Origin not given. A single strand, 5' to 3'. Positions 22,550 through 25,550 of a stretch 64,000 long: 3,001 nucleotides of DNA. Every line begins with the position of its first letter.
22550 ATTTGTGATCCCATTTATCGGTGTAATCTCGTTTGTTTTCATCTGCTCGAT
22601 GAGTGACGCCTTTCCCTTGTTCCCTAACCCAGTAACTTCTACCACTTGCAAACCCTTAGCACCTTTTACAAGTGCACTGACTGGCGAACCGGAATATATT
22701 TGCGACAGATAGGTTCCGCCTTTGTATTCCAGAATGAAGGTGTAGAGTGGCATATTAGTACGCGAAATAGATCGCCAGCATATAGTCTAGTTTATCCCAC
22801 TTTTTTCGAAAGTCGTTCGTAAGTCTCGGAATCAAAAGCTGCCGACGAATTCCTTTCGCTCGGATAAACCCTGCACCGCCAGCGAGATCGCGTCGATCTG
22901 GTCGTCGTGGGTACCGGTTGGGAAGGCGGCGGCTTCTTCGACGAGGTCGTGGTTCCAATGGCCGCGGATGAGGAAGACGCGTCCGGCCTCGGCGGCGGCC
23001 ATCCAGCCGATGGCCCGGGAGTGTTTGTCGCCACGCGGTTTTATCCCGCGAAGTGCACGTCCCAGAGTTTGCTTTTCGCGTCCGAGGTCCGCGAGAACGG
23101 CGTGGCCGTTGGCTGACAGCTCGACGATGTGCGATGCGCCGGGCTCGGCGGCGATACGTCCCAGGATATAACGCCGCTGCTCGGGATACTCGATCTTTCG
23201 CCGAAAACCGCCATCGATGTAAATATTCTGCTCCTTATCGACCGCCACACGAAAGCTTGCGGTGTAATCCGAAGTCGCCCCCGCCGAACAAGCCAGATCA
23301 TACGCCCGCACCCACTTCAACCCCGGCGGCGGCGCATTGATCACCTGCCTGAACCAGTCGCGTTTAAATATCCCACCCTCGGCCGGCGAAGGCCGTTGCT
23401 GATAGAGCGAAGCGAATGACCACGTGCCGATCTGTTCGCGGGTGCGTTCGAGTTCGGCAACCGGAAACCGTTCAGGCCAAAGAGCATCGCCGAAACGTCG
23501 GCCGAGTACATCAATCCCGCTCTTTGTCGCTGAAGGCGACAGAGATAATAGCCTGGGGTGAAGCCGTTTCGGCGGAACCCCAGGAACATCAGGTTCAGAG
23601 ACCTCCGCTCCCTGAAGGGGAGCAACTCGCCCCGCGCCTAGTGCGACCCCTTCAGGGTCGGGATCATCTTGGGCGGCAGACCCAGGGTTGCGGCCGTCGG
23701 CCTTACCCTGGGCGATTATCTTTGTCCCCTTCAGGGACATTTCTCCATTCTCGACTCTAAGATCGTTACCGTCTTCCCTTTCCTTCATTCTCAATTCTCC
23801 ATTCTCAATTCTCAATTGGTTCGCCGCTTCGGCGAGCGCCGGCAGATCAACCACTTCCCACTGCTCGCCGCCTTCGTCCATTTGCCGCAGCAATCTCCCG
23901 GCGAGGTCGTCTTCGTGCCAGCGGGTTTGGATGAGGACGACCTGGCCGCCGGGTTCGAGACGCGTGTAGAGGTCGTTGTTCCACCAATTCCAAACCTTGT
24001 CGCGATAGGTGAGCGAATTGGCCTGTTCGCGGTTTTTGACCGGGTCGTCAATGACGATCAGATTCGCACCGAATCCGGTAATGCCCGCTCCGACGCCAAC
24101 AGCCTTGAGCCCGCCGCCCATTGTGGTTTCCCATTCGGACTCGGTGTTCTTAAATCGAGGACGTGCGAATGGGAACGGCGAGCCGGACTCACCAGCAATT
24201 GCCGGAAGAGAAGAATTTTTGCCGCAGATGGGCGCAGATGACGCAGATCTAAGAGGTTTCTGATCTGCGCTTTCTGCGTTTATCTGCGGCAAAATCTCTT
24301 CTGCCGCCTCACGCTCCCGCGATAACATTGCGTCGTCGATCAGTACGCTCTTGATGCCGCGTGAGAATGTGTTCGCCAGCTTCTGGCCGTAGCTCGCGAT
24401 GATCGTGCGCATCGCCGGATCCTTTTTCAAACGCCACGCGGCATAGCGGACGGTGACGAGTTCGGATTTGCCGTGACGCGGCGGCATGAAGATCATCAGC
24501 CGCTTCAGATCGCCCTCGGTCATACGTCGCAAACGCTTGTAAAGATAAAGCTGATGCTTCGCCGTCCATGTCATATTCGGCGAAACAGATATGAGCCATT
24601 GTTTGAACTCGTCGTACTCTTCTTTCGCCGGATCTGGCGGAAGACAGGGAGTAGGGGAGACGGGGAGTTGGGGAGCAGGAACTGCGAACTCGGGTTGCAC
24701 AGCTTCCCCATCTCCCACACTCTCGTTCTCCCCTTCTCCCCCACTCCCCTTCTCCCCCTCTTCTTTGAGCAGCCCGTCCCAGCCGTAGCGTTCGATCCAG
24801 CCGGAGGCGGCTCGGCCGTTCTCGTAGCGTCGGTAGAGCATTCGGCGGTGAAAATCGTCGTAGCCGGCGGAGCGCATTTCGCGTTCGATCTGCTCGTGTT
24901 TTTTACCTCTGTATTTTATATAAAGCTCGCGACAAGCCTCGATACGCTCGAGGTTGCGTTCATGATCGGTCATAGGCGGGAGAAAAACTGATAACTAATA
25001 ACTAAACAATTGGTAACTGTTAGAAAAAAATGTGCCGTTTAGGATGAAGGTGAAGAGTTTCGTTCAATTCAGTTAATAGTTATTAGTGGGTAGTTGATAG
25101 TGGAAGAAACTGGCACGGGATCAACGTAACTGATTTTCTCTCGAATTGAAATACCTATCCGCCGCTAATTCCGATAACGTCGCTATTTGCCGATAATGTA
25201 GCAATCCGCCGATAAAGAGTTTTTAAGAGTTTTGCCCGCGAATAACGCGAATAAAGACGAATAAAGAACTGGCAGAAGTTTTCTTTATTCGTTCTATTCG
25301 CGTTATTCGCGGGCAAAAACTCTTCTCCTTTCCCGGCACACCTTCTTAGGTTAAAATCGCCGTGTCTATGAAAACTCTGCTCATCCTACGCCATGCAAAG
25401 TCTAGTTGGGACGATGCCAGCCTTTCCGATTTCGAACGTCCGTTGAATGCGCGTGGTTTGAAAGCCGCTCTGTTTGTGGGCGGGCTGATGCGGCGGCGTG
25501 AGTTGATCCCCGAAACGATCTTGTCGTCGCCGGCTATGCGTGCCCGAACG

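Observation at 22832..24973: Orphan terminase-like ORF that reads in frame through three separate repeat insertions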

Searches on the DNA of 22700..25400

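Call 16: search_rna_families(source=window, start=22700, end=25400, threshold=evalue, max_evalue=1)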
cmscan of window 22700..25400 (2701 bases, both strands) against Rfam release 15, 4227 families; matches with E-value up to 1: 33.
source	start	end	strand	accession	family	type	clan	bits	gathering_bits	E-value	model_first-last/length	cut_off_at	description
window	25230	25318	+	RF00956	MIR1444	Gene; miRNA;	-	40.8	80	5e-06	1-85/85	no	MIR1444 microRNA precursor family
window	25215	25329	-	RF04111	MIR6274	Gene; miRNA;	-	40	80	5.2e-06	1-107/107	no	MIR6274 microRNA precursor family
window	24646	24757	+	RF03964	mir-H1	Gene; miRNA;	-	38.1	97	0.00047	1-85/85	no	mir-H1 microRNA precursor family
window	24646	24757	-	RF03964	mir-H1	Gene; miRNA;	-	37.9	97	0.00051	1-85/85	no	mir-H1 microRNA precursor family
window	25241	25308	+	RF00700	mir-375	Gene; miRNA;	-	36.3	46.7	3.8e-06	1-67/67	no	mir-375 microRNA precursor family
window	24641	24762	+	RF03703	mir-3622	Gene; miRNA;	-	35.3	78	0.00047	1-84/84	no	mir-3622 microRNA precursor family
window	24207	24302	+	RF02006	mir-1253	Gene; miRNA;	-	29.6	103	0.003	1-94/94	no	mir-1253 microRNA precursor family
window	24637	24758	-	RF03777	MIR533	Gene; miRNA;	-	28.9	80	0.0022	1-125/125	no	MIR533 microRNA precursor family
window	25215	25335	+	RF01911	MIR2118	Gene; miRNA;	-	28.3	85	0.0088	1-170/170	no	MIR2118 microRNA precursor family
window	24654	24742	+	RF04083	MIR528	Gene; miRNA;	-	28.2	62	0.0063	1-89/89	no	MIR528 microRNA precursor family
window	24638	24757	-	RF03792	MIR6462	Gene; miRNA;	-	28.2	96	0.034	1-119/119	no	MIR6462 microRNA precursor family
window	24650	24760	-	RF03778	mir-483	Gene; miRNA;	-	27.9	60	0.026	1-75/75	no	mir-483 microRNA precursor family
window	24632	24770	-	RF00690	MIR408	Gene; miRNA;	-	26.3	64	0.0014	1-126/126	no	MIR408 microRNA precursor family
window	24640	24763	-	RF04159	MIR1437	Gene; miRNA;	-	26.1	168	0.13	1-192/192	no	MIR1437 microRNA precursor family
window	24645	24726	-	RF00942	mir-1224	Gene; miRNA;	-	25.5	105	0.13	1-86/86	no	mir-1224 microRNA precursor family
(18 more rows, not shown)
